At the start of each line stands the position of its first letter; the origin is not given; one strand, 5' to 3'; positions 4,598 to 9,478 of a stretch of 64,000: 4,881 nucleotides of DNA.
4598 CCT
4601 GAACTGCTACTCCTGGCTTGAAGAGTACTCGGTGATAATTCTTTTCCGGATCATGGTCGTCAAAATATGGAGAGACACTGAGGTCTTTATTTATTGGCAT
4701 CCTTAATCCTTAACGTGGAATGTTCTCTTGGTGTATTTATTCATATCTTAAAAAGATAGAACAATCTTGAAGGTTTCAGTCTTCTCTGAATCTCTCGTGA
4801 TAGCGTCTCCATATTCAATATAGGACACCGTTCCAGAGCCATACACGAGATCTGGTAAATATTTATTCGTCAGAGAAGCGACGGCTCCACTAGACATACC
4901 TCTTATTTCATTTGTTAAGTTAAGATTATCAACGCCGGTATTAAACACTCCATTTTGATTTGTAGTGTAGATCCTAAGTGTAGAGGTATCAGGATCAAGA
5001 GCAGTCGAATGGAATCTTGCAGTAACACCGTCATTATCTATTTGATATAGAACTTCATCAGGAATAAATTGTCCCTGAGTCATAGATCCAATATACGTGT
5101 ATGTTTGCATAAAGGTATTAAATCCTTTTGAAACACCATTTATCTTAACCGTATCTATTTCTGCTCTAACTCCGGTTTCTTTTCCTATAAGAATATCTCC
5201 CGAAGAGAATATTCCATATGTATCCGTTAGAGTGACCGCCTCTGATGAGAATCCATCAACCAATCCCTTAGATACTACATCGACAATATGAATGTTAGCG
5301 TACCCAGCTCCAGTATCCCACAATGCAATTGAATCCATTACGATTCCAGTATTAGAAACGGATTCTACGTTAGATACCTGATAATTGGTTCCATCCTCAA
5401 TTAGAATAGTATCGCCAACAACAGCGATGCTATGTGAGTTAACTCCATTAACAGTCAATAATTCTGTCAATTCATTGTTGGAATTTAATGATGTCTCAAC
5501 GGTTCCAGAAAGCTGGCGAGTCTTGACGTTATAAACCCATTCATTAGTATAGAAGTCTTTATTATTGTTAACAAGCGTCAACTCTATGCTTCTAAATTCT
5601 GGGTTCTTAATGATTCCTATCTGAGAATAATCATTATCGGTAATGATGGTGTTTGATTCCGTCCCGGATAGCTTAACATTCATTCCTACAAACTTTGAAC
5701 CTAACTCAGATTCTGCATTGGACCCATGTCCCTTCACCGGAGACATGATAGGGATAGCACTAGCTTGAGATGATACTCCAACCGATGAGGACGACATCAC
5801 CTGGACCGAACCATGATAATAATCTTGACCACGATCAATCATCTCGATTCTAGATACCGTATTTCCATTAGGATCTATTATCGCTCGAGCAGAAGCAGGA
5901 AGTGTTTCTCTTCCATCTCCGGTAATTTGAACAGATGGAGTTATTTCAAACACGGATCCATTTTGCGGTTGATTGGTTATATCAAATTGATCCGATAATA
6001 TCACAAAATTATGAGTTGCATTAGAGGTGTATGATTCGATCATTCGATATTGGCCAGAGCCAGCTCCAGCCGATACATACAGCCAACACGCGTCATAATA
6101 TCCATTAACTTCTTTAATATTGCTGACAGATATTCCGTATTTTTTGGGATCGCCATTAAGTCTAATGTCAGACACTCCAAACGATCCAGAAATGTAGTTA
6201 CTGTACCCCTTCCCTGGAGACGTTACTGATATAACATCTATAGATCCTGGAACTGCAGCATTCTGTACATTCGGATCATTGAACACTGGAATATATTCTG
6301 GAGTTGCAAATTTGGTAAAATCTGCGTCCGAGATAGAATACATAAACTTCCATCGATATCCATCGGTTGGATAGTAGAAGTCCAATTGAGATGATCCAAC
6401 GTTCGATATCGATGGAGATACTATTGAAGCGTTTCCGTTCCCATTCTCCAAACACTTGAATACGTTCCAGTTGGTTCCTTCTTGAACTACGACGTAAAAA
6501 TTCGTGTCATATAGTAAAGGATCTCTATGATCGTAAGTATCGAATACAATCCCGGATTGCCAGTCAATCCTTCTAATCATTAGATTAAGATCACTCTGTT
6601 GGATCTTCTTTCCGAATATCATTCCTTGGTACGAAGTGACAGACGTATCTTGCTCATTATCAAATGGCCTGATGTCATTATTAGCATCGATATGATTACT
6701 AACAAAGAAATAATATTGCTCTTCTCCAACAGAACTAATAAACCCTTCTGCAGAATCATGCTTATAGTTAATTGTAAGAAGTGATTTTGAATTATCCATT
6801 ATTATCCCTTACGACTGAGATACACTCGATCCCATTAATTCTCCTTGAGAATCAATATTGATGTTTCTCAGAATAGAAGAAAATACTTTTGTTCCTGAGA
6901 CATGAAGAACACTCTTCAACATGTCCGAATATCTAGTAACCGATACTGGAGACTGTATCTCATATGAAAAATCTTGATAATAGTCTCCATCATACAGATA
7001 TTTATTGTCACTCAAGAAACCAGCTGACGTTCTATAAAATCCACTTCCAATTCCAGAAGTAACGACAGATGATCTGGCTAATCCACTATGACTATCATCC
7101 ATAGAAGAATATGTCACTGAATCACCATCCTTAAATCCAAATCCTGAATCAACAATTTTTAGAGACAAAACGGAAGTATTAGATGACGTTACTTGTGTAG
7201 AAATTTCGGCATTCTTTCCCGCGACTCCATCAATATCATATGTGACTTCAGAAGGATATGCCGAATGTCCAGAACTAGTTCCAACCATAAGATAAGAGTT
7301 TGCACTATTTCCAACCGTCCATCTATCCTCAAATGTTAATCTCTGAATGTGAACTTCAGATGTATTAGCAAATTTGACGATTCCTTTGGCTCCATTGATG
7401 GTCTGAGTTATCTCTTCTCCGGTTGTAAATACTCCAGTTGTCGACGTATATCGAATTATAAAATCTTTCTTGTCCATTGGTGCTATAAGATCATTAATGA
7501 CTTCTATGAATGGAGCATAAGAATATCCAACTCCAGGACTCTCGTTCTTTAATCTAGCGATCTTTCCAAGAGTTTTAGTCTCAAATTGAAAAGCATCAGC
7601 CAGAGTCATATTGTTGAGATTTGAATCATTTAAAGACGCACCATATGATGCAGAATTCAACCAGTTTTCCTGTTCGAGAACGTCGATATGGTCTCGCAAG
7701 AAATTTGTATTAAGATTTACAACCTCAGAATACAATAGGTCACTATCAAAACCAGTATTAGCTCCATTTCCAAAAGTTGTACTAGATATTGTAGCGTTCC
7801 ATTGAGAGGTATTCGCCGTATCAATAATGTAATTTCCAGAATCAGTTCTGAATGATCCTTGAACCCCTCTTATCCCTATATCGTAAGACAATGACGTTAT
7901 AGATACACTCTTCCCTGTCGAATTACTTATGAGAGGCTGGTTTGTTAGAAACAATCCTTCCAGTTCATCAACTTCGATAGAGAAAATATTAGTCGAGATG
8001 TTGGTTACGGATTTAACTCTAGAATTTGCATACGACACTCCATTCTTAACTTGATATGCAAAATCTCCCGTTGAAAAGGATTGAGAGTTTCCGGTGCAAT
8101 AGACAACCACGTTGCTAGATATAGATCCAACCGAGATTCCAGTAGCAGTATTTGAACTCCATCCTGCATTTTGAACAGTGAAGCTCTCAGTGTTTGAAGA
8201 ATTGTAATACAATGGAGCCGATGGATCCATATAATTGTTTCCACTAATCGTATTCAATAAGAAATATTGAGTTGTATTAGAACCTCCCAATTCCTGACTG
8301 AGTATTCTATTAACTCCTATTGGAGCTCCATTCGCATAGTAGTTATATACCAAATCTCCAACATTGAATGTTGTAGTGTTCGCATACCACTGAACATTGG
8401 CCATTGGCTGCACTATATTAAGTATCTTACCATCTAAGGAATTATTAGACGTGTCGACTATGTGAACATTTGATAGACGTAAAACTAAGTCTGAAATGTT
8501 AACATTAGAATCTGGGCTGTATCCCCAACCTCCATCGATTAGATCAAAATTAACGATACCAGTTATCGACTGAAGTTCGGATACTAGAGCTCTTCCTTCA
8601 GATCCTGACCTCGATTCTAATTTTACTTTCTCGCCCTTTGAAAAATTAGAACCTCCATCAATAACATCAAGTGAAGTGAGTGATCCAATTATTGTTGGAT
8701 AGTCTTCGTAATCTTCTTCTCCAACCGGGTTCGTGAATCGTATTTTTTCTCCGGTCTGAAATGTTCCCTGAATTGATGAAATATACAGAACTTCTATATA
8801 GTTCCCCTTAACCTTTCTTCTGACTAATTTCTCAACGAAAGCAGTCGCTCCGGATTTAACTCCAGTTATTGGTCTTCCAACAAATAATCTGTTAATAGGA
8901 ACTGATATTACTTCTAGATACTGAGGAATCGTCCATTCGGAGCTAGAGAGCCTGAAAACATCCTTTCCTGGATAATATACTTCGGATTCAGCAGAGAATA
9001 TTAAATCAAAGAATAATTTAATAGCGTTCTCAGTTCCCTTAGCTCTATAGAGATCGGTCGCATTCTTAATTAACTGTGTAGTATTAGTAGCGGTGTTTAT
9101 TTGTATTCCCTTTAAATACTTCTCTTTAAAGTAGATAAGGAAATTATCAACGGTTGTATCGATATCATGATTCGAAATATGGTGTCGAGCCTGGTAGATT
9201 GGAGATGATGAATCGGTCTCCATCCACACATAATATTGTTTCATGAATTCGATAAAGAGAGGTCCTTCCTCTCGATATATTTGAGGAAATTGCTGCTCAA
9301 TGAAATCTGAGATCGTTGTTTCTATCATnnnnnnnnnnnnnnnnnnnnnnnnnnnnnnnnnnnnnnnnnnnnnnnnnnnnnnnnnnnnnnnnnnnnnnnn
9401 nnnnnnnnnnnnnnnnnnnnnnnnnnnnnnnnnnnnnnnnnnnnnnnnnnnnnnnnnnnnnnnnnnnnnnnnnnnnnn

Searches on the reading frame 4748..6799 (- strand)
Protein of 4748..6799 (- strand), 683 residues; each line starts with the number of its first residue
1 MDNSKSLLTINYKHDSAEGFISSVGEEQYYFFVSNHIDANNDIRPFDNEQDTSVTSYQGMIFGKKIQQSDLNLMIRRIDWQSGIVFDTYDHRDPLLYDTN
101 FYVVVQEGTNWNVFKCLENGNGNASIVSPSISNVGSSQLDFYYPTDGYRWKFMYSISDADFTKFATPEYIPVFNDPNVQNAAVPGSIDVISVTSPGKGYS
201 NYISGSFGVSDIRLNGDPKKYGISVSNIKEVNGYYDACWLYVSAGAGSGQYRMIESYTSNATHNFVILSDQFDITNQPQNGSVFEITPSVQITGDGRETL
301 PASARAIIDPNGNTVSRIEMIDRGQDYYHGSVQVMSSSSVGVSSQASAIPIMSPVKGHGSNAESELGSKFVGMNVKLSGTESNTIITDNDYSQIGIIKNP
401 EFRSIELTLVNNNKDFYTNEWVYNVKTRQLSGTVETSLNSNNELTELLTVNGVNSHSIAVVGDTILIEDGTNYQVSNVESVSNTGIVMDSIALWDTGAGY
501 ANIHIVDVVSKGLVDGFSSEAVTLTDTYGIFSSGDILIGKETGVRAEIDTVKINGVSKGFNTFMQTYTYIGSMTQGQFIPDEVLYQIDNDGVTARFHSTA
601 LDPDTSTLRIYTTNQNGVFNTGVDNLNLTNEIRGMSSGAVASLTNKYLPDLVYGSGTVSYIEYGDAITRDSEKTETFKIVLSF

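Call 14: search_protein_families(library=phrogs, proteins=[window:4748-6799:-])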
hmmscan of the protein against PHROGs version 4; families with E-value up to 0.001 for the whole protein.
window:4748-6799:- (683 aa): 2 families
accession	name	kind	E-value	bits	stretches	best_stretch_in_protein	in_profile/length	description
phrog_438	-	tail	1.1e-79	269.8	1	6-683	3-478/478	baseplate wedge subunit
phrog_977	-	tail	0.00023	21.3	0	126-174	163-211/333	baseplate wedge subunit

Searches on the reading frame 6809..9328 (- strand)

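Call 14: search_protein_families(library=phrogs, proteins=[window:6809-9328:-])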
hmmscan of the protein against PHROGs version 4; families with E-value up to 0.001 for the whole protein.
window:6809-9328:- (839 aa): 7 families
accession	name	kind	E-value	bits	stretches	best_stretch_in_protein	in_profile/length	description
phrog_17744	-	tail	1.2e-147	494.5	1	2-831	7-737/765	baseplate wedge subunit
phrog_26741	-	unknown function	2.1e-36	126.8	2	4-291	3-291/497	-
phrog_3465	-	connector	2.8e-17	63.1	2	48-137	130-220/978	head closure Hc2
phrog_2885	-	tail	3.4e-16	57.8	3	765-818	2398-2452/4179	baseplate wedge subunit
phrog_4406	-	head and packaging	8.4e-16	56.8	2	62-199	167-314/3231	virion structural protein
phrog_38653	-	tail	1.4e-13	50.9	2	149-280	428-561/903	baseplate wedge subunit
phrog_701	-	head and packaging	1e-08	32.3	2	59-138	661-742/6136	virion structural protein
